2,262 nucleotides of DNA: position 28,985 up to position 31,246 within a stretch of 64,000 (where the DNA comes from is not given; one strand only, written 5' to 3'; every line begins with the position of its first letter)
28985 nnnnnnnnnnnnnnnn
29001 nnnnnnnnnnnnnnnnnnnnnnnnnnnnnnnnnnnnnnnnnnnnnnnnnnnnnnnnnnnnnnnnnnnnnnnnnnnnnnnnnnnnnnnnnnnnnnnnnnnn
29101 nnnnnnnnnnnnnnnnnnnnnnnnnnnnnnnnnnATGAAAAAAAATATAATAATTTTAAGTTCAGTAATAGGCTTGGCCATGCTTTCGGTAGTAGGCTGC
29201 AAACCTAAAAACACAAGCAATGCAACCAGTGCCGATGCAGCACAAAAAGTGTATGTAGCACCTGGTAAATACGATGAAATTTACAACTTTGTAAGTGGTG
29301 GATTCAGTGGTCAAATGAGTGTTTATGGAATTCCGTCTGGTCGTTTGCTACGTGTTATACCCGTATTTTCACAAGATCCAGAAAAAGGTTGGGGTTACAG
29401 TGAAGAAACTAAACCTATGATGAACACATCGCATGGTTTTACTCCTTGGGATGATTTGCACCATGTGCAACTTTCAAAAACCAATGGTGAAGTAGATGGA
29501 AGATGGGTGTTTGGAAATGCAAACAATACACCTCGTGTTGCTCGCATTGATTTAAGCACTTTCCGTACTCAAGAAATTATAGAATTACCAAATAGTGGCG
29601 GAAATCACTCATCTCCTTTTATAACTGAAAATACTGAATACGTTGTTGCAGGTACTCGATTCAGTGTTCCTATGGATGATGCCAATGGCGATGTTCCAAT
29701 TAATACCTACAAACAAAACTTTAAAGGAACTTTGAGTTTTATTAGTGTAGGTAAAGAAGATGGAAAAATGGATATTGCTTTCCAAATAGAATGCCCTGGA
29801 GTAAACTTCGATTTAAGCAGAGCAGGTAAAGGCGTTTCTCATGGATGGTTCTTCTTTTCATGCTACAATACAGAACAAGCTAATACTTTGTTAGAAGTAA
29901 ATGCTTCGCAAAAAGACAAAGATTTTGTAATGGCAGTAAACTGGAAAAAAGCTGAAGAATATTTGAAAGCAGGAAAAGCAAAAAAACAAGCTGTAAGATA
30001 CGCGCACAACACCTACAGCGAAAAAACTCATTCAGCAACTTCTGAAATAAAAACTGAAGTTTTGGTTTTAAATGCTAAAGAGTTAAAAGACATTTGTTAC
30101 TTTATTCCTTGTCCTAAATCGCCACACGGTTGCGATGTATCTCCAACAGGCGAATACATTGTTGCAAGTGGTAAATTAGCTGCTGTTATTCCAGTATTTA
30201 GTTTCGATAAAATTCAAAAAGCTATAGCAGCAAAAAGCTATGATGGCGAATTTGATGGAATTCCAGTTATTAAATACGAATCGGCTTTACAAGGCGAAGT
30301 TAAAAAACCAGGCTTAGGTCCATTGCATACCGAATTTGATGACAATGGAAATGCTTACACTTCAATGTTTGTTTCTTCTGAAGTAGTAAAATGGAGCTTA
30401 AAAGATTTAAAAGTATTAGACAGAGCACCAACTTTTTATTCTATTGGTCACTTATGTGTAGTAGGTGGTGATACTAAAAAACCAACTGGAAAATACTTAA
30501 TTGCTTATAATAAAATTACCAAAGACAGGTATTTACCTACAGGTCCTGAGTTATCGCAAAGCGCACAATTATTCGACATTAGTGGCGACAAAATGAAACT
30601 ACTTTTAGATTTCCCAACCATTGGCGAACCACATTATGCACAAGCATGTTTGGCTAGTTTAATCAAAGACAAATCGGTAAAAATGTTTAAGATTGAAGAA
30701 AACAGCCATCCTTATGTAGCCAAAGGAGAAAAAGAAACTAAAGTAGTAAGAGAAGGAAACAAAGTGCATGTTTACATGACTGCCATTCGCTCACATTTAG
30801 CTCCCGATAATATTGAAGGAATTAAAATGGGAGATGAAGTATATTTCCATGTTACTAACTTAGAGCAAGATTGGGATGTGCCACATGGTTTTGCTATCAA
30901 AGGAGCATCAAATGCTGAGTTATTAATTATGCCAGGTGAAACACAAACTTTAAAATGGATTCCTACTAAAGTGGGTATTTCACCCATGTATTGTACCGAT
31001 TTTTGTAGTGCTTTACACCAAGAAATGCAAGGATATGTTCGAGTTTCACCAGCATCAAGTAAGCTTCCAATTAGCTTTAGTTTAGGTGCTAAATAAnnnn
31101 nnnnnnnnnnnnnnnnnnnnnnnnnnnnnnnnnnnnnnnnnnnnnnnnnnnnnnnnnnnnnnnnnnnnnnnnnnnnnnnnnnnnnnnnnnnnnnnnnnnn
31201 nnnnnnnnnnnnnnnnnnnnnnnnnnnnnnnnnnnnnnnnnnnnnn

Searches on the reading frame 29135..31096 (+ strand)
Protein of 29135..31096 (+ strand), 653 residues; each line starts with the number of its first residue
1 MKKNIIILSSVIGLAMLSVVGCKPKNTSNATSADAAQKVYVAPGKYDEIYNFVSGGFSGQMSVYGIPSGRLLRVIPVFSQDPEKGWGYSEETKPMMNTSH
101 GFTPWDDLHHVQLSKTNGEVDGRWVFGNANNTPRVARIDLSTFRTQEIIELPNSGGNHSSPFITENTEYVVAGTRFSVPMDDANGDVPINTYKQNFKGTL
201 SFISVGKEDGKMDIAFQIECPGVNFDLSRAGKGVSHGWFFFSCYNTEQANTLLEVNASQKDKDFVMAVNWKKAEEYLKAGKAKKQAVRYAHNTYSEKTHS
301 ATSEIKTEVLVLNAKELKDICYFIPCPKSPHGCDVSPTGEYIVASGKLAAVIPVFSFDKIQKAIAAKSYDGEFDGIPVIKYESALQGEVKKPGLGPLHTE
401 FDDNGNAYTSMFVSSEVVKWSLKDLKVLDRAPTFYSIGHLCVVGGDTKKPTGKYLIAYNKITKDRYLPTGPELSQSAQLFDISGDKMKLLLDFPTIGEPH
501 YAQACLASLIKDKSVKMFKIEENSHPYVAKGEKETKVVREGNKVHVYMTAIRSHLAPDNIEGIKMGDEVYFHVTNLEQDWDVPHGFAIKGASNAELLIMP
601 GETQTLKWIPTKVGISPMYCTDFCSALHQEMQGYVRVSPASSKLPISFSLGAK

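Call 3: search_protein_families(library=pfam, proteins=[window:29135-31096:+], max_evalue=0.01)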
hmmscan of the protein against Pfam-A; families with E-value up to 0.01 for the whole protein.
window:29135-31096:+ (653 aa): 1 family
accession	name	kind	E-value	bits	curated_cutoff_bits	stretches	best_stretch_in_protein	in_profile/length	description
PF18764.7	nos_propeller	-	5.1e-36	122.9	30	1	430-500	1-71/71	Nitrous oxide reductase propeller repeat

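Call 4: search_protein_families(library=ncbifam, proteins=[window:29135-31096:+], max_evalue=0.01)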
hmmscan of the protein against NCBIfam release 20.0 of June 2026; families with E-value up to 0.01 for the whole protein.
window:29135-31096:+ (653 aa): 4 families
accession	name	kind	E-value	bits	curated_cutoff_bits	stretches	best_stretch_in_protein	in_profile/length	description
TIGR04246.1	nitrous_NosZ_Gp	equivalog_domain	1.9e-283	941.1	625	1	36-639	1-578/578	Sec-dependent nitrous-oxide reductase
TIGR04244.1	nitrous_NosZ_RR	equivalog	2.3e-111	373.3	625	1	19-635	21-624/627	TAT-dependent nitrous-oxide reductase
NF052460.1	L-NosZ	equivalog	1.7e-47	162.1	700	3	278-637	125-478/480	clade III lactonase-type nitrous-oxide reductase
TIGR02866.1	CoxB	equivalog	0.0065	16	147.7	0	580-639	135-193/202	cytochrome c oxidase subunit II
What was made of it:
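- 29135..31096 (+): nosZ, Sec-dependent (clade II) nitrous-oxide reductase. TIGR04246, 941 bits against a cutoff of 625 (call 4).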
